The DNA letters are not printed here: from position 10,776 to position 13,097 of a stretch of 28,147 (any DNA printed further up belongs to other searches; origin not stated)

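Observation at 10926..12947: Giant (672 aa) membrane-anchored cytochrome with an NrfH-type CXXCHXM first heme site, one CX3CH site and a duplicated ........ helix motif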

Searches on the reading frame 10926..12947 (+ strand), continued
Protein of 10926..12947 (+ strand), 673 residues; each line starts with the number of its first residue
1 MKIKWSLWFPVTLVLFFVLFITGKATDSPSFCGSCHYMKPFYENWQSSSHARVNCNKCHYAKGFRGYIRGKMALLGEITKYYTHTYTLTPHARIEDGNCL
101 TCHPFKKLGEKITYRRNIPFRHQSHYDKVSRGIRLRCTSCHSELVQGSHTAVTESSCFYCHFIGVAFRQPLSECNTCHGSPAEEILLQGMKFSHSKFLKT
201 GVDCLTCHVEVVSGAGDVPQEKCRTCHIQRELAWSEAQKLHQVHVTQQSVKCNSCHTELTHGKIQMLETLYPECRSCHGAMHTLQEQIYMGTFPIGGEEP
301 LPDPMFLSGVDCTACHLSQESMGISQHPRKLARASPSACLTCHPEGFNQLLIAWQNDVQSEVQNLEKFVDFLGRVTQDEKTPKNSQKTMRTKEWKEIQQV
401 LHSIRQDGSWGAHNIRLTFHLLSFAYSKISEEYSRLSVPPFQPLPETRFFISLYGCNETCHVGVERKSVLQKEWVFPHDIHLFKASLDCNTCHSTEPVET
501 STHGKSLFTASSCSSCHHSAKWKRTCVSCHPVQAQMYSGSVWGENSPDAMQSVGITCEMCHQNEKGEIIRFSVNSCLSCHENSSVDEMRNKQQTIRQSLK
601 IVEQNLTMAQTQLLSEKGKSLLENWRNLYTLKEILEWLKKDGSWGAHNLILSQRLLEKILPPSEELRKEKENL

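Call 22: fold_search(model_id=the predicted structure, library=pdb)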
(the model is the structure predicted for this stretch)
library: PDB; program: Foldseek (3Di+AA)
matches with E <= 10: 48; with E <= 0.001: 0
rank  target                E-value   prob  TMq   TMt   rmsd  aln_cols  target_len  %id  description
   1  6i5b_A                2.0e-03  1.00  0.18  0.24  21.3       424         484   18  Crystal Structure of Outer Cell Wall Cytochrome OcwA (released 2019-09-25)
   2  6i5b_B                2.3e-03  1.00  0.18  0.24  21.2       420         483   18  Crystal Structure of Outer Cell Wall Cytochrome OcwA (released 2019-09-25)
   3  2j7a_C                1.6e-02  1.00  0.13  0.54   3.0       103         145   23  Crystal structure of cytochrome c nitrite reductase NrfHA complex from Desulfovibrio vulgaris (released 2006-12-06)
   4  4rkm_G                2.0e-02  0.84  0.14  0.14  20.6       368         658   13  Wolinella succinogenes octaheme sulfite reductase MccA, form I (released 2015-02-04)
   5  4rkm_B                2.8e-02  0.77  0.14  0.14  22.4       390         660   13  Wolinella succinogenes octaheme sulfite reductase MccA, form I (released 2015-02-04)
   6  2vr0_F                3.1e-02  1.00  0.12  0.51   4.2       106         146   24  Crystal structure of cytochrome c nitrite reductase NrfHA complex bound to the HQNO inhibitor (released 2008-06-03)
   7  4rkm_A                3.5e-02  0.84  0.15  0.15  20.8       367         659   14  Wolinella succinogenes octaheme sulfite reductase MccA, form I (released 2015-02-04)
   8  2j7a_O                3.8e-02  1.00  0.12  0.51   4.2       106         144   24  Crystal structure of cytochrome c nitrite reductase NrfHA complex from Desulfovibrio vulgaris (released 2006-12-06)
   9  4rkn_C                7.6e-02  0.66  0.14  0.14  20.9       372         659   14  Wolinella succinogenes octaheme sulfite reductase MccA, form II (released 2015-02-04)
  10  4rkn_B                1.1e-01  0.54  0.15  0.15  22.3       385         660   14  Wolinella succinogenes octaheme sulfite reductase MccA, form II (released 2015-02-04)
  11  6v0a_F                1.3e-01  0.99  0.15  0.22   5.9       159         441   17  Crystal structure of cytochrome c nitrite reductase from the bacterium Geobacter lovleyi with bound sulfate (released 2020-06-17)
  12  6v0a_C                1.3e-01  0.98  0.16  0.23  10.0       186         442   16  Crystal structure of cytochrome c nitrite reductase from the bacterium Geobacter lovleyi with bound sulfate (released 2020-06-17)
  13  3sxq_B                1.4e-01  0.38  0.16  0.21  27.6       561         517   14  Structure of a hexameric multiheme c nitrite reductase from the extremophile bacterium Thiolkalivibrio paradoxus (released 2012-09-26)
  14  6v0a_E                1.6e-01  0.98  0.15  0.22   6.8       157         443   15  Crystal structure of cytochrome c nitrite reductase from the bacterium Geobacter lovleyi with bound sulfate (released 2020-06-17)
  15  8bcx_C                1.7e-01  0.47  0.14  0.20  20.7       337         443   13  Crystal structure of NrfA-1 from Geobacter metallireducens (released 2023-08-30)
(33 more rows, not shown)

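Call 29: find_encoding_contigs(protein=window:10926-12944:+, flank=10000, max_places=4)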
Protein window:10926-12944:+ (673 aa): no gene with exactly this product is on record in the collection.

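Call 30: find_encoding_contigs(protein=P0001, flank=10000, max_places=4)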
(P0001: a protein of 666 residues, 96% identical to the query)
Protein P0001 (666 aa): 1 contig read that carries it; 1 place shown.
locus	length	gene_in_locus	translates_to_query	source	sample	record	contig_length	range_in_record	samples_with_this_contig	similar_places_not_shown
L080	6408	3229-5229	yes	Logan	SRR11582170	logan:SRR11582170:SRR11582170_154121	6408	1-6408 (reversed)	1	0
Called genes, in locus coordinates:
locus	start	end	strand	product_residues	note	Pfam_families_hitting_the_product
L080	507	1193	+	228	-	PF01292:Ni_hydr_CYTB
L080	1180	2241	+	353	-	PF09699:Paired_CXXCH_1 (faint), PF14522:Cytochrome_C7 (faint), PF14537:Cytochrom_c3_2 (faint)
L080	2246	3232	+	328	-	PF01292:Ni_hydr_CYTB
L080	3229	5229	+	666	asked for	PF03264:Cytochrom_NNT, PF14522:Cytochrome_C7 (faint), PF02085:Cytochrom_CIII (faint), PF22113:Mtrc-MtrF_II-IV_dom (weak), PF14537:Cytochrom_c3_2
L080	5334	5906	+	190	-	PF14537:Cytochrom_c3_2 (faint), PF14522:Cytochrome_C7 (weak)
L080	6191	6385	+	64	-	-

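Call 31: find_encoding_contigs(protein=P0003, flank=10000, max_places=3)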
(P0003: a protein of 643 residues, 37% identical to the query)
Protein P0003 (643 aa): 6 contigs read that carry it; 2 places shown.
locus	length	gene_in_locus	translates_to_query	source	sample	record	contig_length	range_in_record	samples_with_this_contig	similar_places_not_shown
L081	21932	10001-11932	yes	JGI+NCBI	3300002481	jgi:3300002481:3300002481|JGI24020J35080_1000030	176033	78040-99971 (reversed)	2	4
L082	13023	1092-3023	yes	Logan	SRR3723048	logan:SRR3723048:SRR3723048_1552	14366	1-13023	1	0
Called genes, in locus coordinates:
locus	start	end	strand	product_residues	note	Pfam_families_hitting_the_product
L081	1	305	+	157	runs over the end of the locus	PF14537:Cytochrom_c3_2 (faint)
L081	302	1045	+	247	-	PF00037:Fer4 (weak), PF12797:Fer4_2 (weak), PF13183:Fer4_8 (weak), PF12838:Fer4_7, PF13237:Fer4_10, PF13247:Fer4_11, PF00037:Fer4, PF12838:Fer4_7, +9 more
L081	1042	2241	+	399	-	PF03916:NrfD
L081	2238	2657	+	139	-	PF00355:Rieske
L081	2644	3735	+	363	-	PF00033:Cytochrome_B, PF13631:Cytochrom_B_N_2, PF00032:Cytochrom_B_C (weak)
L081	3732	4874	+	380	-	PF09699:Paired_CXXCH_1 (faint), PF14522:Cytochrome_C7 (faint), PF14537:Cytochrom_c3_2 (faint)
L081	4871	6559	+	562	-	PF03264:Cytochrom_NNT, PF02085:Cytochrom_CIII (faint), PF14522:Cytochrome_C7 (faint), PF14537:Cytochrom_c3_2 (faint), PF22113:Mtrc-MtrF_II-IV_dom (weak)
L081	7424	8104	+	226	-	PF01292:Ni_hydr_CYTB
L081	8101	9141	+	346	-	PF22678:Cytochrom_c_NrfB-like (faint), PF02085:Cytochrom_CIII (faint), PF14522:Cytochrome_C7 (faint), PF14537:Cytochrom_c3_2 (faint)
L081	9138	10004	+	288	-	PF01292:Ni_hydr_CYTB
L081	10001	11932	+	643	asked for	PF03264:Cytochrom_NNT, PF14522:Cytochrome_C7 (faint), PF22113:Mtrc-MtrF_II-IV_dom, PF02085:Cytochrom_CIII (weak), PF14537:Cytochrom_c3_2 (weak)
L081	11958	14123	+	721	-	PF09699:Paired_CXXCH_1 (faint), PF14522:Cytochrome_C7 (faint), PF14537:Cytochrom_c3_2 (weak), PF01292:Ni_hydr_CYTB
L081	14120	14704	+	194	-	PF02660:G3P_acyltransf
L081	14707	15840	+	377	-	PF13506:Glyco_transf_21, PF00535:Glycos_transf_2, PF10111:Glyco_tranf_2_2 (weak), PF13641:Glyco_tranf_2_3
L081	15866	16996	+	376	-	PF13183:Fer4_8 (weak), PF13534:Fer4_17 (weak)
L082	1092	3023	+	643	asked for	PF03264:Cytochrom_NNT, PF14522:Cytochrome_C7 (faint), PF22113:Mtrc-MtrF_II-IV_dom, PF02085:Cytochrom_CIII (weak), PF14537:Cytochrom_c3_2 (weak)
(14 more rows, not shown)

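Call 36: search_solved_structures(query=A1, max_evalue=0.01, show_alignments=3)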
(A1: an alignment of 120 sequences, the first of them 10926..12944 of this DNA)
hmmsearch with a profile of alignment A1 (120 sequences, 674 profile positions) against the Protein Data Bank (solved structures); distinct sequences matched with E-value up to 0.01: 77 (the best 60 are shown).
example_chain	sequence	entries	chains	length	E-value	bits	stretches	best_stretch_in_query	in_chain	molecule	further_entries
6i5b_A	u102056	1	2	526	1.6e-28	102.4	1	209-453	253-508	Uncharacterized protein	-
3ov0_A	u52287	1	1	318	1.7e-26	95.7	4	460-589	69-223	Cytochrome c family protein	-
1z1n_X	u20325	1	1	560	5.1e-18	67.7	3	503-600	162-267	sixteen heme cytochrome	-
1h29_A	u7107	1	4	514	3.5e-17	64.9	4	513-591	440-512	HIGH-MOLECULAR-WEIGHT CYTOCHROME C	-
1gws_A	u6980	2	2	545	5.8e-17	64.2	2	513-591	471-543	HIGH-MOLECULAR-WEIGHT CYTOCHROME C | High-molecular-weight cytochrome c precursor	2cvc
6qvm_A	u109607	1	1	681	7.3e-16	60.6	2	297-443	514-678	Multiheme cytochrome cf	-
2j7a_C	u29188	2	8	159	9e-15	57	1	15-84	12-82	CYTOCHROME C QUINOL DEHYDROGENASE NRFH | NAPC/NIRT CYTOCHROME C FAMILY PROTEIN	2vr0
3ouq_A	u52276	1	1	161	8.4e-13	50.5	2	460-537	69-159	Cytochrome c family protein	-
6btm_A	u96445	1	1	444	3.6e-11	45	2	472-547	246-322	Alternative Complex III subunit A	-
3pmq_A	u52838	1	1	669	5.2e-11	44.5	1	498-615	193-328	Decaheme cytochrome c MtrF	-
6r2q_A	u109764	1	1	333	1.8e-10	42.7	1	152-338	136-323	Cystathionine beta-synthase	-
8k9e_A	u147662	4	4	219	2.3e-10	42.4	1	483-590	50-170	Cytochrome c7-like domain-containing protein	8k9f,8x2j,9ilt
4lmh_A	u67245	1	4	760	3.2e-09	38.6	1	507-595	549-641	Extracellular iron oxide respiratory system surface decaheme cytochrome c component OmcA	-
6f0k_A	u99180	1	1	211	7e-09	37.5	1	486-591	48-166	Cytochrome c family protein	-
4rkm_A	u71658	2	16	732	3.5e-08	35.2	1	363-452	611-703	MccA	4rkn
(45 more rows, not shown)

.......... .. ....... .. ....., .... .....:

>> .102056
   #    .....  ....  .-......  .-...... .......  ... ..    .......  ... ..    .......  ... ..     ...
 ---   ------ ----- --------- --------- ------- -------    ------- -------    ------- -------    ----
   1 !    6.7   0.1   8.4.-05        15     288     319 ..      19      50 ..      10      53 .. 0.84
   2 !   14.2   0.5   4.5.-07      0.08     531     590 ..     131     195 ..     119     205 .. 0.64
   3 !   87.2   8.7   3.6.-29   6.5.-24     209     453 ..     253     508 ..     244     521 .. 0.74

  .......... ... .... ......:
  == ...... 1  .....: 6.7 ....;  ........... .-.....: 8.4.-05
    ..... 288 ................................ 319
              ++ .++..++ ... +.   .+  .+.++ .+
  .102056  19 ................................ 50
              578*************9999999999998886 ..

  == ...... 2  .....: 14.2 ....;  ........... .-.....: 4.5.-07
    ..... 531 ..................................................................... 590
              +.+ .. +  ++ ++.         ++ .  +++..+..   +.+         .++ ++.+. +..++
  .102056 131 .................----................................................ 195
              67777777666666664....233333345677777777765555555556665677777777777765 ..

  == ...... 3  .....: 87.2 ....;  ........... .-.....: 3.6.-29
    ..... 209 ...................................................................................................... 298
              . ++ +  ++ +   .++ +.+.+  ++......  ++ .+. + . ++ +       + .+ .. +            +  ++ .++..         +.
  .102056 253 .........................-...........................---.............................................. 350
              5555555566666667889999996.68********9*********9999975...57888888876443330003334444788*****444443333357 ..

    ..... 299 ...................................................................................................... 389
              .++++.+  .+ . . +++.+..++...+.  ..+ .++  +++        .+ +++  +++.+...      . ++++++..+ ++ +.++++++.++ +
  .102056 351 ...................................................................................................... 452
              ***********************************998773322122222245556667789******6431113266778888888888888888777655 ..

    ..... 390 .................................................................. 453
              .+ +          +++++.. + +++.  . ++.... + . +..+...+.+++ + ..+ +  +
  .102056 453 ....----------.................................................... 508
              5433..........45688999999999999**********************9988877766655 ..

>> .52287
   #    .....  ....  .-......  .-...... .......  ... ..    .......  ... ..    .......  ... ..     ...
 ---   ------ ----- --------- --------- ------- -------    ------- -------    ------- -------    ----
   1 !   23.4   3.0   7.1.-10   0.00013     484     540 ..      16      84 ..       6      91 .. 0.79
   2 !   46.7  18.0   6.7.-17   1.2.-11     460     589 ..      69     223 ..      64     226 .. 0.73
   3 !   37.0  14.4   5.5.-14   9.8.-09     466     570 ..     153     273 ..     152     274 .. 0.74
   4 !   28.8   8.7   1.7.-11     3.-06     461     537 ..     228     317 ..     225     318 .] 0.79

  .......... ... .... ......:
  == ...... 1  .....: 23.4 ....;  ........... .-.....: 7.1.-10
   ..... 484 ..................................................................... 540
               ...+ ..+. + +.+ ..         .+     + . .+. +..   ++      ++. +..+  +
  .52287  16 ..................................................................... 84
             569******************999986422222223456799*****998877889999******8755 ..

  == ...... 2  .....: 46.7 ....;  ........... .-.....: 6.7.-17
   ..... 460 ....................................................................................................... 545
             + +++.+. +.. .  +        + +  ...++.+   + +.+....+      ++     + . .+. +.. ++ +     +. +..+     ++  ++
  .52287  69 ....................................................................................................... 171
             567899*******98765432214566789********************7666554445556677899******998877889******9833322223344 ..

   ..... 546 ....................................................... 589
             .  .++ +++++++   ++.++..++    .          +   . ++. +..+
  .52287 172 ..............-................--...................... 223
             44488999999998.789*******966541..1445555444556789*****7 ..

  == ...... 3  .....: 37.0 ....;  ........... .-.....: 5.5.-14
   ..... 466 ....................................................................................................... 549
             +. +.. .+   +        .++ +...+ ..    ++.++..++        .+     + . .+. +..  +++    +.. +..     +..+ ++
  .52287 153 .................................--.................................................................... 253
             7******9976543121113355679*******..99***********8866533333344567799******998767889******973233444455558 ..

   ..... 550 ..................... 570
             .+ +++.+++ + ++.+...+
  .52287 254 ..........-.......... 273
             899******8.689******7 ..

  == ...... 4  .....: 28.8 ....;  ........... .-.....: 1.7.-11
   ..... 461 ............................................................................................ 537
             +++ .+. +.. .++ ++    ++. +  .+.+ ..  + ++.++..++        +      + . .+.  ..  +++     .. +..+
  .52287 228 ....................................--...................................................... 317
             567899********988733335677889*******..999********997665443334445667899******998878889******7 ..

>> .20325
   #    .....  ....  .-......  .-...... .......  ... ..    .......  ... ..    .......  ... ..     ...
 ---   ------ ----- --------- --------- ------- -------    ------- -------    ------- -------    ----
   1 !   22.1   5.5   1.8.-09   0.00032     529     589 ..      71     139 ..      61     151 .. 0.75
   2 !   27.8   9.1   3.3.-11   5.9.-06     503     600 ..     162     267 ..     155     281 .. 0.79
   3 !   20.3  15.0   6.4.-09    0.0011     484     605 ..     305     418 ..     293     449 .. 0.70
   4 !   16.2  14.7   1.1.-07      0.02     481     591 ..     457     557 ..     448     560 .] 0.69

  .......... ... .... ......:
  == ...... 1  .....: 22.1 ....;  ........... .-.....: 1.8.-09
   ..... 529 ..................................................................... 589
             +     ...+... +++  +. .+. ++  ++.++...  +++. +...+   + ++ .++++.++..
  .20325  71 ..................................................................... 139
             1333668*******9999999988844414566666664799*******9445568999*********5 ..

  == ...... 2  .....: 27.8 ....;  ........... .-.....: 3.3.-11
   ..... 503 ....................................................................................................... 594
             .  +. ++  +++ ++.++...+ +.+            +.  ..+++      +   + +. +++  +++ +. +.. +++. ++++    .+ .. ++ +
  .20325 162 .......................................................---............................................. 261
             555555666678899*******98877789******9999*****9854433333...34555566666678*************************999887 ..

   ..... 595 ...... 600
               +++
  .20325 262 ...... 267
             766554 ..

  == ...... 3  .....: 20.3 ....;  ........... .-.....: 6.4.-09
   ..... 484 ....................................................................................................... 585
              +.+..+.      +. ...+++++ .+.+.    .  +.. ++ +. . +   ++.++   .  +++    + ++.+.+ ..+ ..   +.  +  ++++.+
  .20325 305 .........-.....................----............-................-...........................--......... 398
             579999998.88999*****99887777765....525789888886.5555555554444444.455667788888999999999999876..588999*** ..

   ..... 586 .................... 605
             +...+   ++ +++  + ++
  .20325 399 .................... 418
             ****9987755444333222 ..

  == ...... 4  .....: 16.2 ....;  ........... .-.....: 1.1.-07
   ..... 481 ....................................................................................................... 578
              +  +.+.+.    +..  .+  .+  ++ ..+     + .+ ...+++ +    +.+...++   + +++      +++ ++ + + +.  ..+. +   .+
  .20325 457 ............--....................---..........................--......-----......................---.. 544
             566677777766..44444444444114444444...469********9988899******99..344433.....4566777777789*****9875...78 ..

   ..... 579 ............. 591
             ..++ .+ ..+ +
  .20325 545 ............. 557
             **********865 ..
